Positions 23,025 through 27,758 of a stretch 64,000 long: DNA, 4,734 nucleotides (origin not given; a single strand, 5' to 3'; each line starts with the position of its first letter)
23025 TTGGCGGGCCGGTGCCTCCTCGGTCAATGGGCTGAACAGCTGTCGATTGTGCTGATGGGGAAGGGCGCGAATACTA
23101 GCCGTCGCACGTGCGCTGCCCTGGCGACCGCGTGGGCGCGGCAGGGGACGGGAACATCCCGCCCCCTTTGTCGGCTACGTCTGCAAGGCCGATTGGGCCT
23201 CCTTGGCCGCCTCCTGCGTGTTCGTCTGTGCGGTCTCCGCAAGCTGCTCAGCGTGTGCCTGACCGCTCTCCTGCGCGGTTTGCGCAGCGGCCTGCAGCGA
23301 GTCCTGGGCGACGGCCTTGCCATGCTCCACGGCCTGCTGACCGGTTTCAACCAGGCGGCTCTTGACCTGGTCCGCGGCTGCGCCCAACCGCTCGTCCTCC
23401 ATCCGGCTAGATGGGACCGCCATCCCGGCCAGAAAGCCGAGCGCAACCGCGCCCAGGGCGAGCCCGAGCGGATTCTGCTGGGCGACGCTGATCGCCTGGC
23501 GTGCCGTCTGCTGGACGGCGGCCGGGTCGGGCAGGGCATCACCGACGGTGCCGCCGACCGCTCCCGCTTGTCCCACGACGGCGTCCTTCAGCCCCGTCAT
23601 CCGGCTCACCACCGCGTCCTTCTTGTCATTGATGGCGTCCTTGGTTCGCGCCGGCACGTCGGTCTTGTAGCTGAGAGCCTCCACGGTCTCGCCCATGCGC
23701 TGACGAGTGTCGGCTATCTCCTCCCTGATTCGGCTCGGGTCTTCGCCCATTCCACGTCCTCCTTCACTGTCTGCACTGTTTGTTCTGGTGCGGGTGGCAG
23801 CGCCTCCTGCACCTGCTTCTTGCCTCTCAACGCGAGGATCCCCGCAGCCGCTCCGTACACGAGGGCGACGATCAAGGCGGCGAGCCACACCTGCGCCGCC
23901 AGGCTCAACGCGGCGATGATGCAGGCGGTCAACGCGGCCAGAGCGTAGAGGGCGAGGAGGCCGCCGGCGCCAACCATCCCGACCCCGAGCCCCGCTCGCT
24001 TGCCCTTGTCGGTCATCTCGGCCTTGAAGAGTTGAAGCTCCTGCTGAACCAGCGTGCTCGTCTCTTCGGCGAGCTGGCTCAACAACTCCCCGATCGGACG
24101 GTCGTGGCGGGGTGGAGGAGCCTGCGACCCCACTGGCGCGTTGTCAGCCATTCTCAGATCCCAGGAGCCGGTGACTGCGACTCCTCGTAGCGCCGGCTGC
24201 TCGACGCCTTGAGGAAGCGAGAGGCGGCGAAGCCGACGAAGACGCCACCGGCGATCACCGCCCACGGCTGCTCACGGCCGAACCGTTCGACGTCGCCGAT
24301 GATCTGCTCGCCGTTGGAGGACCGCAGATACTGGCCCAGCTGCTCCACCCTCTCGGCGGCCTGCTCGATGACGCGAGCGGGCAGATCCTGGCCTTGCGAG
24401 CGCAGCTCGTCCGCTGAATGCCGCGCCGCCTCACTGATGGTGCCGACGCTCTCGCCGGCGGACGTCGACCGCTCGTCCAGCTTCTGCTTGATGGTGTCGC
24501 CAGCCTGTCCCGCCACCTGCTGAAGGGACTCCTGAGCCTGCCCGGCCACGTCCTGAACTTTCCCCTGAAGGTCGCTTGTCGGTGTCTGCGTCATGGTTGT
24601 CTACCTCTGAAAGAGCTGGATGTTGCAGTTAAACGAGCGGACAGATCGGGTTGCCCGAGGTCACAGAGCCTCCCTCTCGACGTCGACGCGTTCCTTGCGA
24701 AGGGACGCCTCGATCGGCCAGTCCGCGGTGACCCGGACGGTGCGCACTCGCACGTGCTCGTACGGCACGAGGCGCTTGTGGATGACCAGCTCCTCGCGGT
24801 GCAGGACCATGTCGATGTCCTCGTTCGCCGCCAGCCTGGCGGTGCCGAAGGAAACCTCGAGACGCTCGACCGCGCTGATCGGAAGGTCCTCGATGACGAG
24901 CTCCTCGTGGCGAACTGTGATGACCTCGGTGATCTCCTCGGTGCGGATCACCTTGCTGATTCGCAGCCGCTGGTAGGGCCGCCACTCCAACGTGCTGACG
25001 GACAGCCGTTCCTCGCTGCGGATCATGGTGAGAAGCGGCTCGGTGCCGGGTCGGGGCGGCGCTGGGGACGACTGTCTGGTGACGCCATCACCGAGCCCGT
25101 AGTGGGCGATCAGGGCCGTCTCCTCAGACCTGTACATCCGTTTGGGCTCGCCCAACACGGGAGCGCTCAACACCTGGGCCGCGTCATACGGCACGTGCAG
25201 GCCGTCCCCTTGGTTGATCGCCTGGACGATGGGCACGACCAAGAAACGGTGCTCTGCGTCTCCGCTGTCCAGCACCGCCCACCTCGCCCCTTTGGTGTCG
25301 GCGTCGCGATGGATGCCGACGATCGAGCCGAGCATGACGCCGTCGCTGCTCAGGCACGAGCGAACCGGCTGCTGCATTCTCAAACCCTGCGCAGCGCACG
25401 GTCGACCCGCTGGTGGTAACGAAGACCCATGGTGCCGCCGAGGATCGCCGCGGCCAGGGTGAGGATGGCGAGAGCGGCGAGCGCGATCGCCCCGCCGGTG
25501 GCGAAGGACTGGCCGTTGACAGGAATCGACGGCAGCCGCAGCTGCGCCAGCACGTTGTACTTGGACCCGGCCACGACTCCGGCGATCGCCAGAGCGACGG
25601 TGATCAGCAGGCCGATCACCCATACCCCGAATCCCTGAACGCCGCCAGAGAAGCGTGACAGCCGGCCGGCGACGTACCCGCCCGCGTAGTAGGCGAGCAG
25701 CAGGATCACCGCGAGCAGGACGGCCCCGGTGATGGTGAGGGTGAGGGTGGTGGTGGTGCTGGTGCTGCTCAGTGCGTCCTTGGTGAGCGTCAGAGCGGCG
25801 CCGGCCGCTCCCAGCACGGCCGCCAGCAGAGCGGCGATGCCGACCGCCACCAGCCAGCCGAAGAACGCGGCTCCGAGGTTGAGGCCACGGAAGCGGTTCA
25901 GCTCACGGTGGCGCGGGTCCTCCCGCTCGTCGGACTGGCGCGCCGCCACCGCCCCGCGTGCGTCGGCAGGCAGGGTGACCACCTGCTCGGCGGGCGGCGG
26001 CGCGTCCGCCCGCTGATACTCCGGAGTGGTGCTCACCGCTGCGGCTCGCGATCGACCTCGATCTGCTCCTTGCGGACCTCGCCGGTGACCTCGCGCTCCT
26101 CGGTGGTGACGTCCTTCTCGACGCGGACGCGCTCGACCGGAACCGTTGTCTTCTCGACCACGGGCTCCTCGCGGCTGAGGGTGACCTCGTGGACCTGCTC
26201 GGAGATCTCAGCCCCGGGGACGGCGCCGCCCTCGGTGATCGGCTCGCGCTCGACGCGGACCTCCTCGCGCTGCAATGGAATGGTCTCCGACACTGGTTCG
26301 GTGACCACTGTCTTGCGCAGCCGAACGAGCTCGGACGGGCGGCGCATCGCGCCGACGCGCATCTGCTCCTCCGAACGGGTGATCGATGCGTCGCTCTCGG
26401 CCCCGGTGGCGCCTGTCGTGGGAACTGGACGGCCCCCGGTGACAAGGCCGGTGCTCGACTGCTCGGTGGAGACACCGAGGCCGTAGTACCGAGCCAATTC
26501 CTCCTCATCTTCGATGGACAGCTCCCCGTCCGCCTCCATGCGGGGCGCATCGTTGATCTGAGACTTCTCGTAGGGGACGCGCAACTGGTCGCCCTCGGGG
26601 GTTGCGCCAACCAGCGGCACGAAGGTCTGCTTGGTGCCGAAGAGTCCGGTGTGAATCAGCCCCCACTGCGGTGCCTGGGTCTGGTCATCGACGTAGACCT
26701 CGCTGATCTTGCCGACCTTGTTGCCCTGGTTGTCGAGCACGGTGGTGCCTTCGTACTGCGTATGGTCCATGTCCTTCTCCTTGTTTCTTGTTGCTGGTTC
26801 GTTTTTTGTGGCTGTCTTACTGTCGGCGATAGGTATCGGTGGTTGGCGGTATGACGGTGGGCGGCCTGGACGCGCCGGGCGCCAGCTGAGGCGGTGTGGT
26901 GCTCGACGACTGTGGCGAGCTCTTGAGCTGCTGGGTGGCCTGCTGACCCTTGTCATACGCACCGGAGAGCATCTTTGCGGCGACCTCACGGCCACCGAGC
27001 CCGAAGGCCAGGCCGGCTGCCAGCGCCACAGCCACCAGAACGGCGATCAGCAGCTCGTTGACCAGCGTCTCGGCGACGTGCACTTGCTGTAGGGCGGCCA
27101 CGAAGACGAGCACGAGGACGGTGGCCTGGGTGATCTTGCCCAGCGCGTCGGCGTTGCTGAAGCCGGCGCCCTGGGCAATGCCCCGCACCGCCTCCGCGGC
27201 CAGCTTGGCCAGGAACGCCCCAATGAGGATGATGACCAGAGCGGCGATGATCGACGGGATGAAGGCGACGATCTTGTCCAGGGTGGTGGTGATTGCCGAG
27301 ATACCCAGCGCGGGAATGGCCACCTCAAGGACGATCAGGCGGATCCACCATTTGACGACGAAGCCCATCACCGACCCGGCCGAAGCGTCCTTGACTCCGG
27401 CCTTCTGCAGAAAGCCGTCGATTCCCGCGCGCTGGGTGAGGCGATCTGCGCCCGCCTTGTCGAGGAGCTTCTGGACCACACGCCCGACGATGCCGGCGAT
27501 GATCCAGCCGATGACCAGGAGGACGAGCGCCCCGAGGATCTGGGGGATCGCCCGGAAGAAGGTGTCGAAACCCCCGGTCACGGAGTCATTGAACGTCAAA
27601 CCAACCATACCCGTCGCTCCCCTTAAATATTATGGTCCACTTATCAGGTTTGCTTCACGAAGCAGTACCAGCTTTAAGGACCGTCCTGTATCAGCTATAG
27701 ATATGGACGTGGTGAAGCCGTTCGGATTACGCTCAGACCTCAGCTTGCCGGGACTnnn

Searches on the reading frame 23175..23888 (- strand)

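Call 67: search_protein_families(library=pfam, proteins=[window:23175-23888:-], max_evalue=0.0001)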
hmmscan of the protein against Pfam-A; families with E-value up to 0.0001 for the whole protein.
window:23175-23888:- (237 aa): 1 family
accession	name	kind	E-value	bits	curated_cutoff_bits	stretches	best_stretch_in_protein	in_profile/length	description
PF12277.13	DUF3618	-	4.8e-11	43.2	24.9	1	49-93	2-46/47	Protein of unknown function (DUF3618)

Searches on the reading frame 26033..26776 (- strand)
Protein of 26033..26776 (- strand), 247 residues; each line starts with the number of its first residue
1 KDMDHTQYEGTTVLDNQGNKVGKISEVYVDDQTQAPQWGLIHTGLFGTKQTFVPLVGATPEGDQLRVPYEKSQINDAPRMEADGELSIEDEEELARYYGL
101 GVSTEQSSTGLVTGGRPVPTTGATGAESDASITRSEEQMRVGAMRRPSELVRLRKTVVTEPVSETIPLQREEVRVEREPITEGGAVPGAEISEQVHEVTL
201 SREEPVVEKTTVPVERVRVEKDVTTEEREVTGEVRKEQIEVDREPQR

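Call 8: search_protein_families(library=pfam, proteins=[window:26033-26776:-], max_evalue=0.001)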
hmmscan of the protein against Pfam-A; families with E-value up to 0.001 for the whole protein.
window:26033-26776:- (247 aa): 2 families
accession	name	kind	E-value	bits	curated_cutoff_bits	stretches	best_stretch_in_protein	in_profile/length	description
PF09557.15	DUF2382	-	7e-25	87.9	23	1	132-241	1-111/111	Domain of unknown function (DUF2382)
PF05239.21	PRC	-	4.8e-07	30.1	21.2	1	6-72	7-76/78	PRC-barrel domain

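Call 83: search_protein_families(library=ncbifam, proteins=[window:26033-26776:-], max_evalue=0.01)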
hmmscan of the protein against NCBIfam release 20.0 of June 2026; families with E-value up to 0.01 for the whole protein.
window:26033-26776:- (247 aa): 2 families
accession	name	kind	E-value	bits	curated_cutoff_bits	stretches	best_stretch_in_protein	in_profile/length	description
TIGR02271.1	TIGR02271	domain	2.7e-09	37.1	49.75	1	136-244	5-113/115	YsnF/AvaK domain-containing protein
TIGR01150.2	puhA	equivalog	9.2e-06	25.3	200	1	7-102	150-250/262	photosynthetic reaction center subunit H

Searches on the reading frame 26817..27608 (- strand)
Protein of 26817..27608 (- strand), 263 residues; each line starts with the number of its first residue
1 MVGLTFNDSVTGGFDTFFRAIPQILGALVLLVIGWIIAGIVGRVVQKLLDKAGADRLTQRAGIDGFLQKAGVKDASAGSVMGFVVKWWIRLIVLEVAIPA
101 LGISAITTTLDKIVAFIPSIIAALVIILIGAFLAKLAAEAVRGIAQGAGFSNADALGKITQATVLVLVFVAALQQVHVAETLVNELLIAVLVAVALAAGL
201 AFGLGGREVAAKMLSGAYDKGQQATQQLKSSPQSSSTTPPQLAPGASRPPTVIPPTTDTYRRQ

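Call 8: search_protein_families(library=pfam, proteins=[window:26817-27608:-], max_evalue=0.001)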
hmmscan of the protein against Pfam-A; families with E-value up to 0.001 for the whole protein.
window:26817-27608:- (263 aa): 1 family
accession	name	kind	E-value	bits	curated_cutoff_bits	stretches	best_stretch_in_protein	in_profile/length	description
PF05552.17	MS_channel_1st_1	-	1.2e-22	79.9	22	2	15-57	8-50/50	Mechanosensitive ion channel, conserved TM helix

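Call 83: search_protein_families(library=ncbifam, proteins=[window:26817-27608:-], max_evalue=0.01)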
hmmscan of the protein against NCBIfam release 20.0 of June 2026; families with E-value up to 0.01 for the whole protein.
window:26817-27608:- (263 aa): 3 families
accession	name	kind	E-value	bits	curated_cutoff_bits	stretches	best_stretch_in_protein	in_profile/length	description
NF033912.1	msc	subfamily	4.4e-21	75.5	100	1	16-210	178-365/365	mechanosensitive ion channel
TIGR03173.1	pbuX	subfamily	0.00068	18.5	414.15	1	102-196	96-190/407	xanthine permease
NF007662.0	PRK10334.1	subfamily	0.0013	18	321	0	113-211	24-120/286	small-conductance mechanosensitive channel MscS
